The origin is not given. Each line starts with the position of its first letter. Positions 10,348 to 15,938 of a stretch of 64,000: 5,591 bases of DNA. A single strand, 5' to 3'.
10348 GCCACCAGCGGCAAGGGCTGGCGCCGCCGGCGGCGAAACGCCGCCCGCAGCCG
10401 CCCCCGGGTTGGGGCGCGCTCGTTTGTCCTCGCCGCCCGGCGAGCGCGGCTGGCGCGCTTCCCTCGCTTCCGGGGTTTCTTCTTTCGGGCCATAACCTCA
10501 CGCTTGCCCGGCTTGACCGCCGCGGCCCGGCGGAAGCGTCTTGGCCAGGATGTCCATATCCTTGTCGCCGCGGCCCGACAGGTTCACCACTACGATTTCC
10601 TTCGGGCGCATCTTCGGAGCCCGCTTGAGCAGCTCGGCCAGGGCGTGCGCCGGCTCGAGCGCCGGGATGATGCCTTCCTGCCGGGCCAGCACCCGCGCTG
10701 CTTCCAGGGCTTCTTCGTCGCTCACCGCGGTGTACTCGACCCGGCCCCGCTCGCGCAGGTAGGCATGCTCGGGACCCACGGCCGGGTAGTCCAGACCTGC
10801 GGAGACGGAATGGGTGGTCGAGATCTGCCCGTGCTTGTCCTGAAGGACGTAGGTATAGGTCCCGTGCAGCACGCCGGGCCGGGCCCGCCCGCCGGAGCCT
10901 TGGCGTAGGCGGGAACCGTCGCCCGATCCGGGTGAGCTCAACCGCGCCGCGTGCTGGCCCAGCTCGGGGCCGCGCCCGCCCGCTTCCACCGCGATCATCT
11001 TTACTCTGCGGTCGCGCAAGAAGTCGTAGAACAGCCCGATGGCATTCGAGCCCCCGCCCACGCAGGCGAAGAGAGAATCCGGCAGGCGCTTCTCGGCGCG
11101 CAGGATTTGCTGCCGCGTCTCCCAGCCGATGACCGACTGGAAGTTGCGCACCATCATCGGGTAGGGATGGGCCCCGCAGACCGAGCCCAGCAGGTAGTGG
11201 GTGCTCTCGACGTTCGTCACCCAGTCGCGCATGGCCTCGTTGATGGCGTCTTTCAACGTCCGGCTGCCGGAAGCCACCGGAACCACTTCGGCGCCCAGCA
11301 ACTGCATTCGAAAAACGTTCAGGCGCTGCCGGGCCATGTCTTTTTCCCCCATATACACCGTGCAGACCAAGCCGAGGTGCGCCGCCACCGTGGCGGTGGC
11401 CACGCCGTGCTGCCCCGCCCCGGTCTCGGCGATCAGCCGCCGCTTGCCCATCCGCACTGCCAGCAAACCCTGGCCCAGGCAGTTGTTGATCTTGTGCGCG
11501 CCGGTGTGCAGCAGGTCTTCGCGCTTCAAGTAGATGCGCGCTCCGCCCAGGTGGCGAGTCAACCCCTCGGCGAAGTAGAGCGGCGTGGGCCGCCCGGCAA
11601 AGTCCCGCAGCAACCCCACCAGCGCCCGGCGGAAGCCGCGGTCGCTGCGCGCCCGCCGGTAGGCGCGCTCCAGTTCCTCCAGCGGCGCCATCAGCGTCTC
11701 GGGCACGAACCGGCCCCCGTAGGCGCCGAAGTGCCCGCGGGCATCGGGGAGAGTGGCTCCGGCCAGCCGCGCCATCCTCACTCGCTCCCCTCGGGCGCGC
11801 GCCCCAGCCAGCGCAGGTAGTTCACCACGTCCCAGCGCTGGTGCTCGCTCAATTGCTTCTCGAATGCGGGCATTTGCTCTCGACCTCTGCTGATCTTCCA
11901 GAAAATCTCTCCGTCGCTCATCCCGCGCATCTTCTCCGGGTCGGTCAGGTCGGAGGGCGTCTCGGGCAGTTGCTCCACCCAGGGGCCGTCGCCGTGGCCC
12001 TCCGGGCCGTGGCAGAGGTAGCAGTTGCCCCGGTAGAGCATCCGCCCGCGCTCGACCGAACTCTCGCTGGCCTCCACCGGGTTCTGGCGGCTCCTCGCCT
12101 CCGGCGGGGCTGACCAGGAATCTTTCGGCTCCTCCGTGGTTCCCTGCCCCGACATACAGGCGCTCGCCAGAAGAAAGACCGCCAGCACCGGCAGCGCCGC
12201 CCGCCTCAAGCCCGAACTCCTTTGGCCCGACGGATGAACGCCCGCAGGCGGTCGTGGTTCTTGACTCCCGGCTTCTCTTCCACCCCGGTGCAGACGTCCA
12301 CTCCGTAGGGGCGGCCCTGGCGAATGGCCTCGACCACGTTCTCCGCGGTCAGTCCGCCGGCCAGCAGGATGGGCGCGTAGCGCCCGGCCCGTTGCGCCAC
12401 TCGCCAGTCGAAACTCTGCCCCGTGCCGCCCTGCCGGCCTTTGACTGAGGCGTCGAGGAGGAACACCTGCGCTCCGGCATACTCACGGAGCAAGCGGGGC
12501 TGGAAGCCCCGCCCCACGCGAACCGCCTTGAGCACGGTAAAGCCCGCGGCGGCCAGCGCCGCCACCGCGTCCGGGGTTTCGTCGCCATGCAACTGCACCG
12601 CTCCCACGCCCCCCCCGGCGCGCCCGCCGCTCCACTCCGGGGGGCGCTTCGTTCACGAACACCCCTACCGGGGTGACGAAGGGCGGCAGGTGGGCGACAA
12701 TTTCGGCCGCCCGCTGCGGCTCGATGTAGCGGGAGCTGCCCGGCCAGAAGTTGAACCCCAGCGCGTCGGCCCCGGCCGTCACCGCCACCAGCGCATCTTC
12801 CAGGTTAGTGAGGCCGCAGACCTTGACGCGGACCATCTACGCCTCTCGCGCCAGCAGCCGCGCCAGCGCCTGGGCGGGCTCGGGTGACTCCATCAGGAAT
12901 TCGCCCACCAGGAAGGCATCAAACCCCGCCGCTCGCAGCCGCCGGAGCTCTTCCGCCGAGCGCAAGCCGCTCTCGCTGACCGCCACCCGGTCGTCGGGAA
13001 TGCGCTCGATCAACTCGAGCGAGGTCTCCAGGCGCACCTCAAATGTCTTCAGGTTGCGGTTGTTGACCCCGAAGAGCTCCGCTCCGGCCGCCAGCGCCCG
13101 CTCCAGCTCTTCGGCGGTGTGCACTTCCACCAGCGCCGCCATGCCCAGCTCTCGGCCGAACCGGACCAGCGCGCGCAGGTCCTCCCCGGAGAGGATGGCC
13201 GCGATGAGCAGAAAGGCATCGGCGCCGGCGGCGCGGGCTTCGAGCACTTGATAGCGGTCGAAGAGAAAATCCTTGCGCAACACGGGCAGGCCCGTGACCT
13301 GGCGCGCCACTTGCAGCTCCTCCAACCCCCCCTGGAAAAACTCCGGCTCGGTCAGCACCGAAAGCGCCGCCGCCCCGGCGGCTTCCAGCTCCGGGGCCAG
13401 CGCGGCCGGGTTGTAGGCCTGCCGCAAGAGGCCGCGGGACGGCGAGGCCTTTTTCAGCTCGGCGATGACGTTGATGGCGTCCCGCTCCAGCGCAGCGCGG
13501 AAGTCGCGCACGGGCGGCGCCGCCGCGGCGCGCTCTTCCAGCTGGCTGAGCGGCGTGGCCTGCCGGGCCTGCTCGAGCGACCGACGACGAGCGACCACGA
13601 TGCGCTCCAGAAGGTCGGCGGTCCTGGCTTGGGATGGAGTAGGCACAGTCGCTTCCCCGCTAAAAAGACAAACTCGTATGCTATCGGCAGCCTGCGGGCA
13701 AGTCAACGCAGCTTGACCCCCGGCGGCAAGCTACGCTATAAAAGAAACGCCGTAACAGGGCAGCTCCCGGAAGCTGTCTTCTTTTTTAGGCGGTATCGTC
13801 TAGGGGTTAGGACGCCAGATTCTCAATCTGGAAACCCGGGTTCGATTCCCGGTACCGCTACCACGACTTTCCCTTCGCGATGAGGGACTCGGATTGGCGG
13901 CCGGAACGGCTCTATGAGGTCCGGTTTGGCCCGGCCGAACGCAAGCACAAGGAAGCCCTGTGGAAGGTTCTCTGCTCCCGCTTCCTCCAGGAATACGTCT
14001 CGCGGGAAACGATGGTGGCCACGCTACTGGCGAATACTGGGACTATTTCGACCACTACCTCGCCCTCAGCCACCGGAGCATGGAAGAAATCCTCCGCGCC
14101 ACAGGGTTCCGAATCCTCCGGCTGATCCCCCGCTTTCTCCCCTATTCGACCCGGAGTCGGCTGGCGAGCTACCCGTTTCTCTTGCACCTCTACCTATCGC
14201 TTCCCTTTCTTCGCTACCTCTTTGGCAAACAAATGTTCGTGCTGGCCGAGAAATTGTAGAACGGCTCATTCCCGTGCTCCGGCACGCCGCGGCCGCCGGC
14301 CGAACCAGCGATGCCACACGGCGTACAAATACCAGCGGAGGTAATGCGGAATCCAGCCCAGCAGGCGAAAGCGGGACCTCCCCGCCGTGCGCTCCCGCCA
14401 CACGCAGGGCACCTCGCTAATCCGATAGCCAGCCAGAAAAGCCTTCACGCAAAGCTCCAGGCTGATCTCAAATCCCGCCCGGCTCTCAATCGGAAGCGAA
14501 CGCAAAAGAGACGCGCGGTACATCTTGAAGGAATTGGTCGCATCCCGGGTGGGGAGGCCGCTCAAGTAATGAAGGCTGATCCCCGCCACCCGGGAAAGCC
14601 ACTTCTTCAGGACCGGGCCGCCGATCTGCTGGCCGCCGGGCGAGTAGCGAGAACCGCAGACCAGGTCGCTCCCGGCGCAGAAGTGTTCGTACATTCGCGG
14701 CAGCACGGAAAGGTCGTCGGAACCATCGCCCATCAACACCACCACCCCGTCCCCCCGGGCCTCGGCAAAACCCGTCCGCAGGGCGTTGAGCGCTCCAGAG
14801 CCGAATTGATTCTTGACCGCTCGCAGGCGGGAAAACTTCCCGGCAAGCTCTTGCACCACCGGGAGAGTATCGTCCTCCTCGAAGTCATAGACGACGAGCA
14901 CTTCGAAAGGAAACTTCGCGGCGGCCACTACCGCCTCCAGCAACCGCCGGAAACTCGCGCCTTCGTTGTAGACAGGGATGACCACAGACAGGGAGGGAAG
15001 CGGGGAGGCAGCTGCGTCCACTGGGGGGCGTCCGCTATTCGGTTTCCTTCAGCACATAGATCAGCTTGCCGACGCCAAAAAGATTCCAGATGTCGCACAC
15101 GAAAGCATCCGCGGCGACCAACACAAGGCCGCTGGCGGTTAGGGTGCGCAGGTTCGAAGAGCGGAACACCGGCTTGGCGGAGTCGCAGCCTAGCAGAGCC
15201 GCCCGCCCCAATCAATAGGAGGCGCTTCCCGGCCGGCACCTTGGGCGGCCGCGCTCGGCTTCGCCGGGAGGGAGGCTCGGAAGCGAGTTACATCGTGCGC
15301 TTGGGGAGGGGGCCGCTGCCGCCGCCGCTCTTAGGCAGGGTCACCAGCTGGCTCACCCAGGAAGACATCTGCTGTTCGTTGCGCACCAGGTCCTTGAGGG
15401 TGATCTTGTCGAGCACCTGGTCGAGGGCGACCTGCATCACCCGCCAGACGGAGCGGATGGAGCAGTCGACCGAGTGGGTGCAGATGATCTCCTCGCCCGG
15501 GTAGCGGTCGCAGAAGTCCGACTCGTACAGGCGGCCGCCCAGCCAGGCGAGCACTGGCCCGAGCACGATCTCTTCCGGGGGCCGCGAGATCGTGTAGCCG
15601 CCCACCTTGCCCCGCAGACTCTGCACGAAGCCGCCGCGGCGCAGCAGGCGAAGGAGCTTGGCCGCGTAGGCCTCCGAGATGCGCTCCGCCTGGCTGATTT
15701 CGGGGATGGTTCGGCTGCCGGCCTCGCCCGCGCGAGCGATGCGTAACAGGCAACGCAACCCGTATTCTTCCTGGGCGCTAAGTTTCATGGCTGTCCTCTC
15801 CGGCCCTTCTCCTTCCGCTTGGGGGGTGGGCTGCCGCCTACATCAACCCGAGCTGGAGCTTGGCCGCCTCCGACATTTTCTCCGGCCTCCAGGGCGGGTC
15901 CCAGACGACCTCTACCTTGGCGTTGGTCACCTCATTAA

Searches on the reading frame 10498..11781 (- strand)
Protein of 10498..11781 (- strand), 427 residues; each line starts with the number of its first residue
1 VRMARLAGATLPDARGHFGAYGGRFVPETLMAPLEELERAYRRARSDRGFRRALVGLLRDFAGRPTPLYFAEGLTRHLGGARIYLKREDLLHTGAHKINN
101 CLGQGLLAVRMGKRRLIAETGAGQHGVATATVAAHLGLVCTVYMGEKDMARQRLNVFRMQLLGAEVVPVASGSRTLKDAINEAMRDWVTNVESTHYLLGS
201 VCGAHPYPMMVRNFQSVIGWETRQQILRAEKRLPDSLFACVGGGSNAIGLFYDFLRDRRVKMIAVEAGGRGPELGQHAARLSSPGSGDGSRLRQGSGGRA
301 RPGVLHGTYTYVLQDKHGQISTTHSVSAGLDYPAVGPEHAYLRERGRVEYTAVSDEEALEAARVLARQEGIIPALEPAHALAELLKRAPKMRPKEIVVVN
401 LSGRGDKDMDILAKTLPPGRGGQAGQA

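Call 24: search_protein_families(library=pfam, proteins=[window:10498-11781:-], max_evalue=0.001)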
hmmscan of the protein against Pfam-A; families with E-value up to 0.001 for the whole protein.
window:10498-11781:- (427 aa): 1 family
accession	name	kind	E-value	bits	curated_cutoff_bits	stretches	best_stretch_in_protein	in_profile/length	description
PF00291.31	PALP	-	2.6e-41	142.3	35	1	62-403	4-295/295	Pyridoxal-phosphate dependent enzyme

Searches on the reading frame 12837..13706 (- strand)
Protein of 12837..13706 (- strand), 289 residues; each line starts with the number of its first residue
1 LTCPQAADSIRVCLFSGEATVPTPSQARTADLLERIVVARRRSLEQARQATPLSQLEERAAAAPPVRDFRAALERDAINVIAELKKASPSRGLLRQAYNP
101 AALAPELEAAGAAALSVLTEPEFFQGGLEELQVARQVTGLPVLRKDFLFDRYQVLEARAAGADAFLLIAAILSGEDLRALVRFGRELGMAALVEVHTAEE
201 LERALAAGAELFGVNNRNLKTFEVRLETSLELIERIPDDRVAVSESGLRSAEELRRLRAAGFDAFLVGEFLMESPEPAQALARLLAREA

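Call 24: search_protein_families(library=pfam, proteins=[window:12837-13706:-], max_evalue=0.001)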
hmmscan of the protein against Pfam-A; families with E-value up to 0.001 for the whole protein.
window:12837-13706:- (289 aa): 1 family
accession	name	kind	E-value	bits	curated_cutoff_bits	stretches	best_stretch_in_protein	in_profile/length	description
PF00218.27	IGPS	-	1.3e-84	283.8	27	1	33-284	1-254/254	Indole-3-glycerol phosphate synthase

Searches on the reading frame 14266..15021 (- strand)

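Call 24: search_protein_families(library=pfam, proteins=[window:14266-15021:-], max_evalue=0.001)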
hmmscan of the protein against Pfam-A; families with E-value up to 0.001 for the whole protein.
window:14266-15021:- (251 aa): 2 families
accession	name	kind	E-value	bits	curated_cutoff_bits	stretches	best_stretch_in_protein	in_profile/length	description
PF00535.33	Glycos_transf_2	-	4.9e-23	82.3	23.3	1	12-174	1-165/168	Glycosyl transferase family 2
PF13641.12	Glyco_tranf_2_3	-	9.5e-10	39.3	27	1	9-99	1-96/230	Glycosyltransferase like family 2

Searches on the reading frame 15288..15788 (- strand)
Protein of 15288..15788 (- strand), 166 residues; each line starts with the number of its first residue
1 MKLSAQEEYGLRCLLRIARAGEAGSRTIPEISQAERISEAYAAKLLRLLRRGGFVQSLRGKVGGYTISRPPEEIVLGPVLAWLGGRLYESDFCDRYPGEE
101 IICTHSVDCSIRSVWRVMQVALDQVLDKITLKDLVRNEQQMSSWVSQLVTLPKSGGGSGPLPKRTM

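Call 25: search_protein_families(library=pfam, proteins=[window:15288-15788:-], max_evalue=0.001)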
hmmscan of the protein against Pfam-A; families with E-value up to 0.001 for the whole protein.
window:15288-15788:- (166 aa): 1 family
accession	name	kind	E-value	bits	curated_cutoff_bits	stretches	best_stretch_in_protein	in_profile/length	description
PF02082.26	Rrf2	-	2.3e-29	102.6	30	1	3-137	1-132/132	Iron-dependent Transcriptional regulator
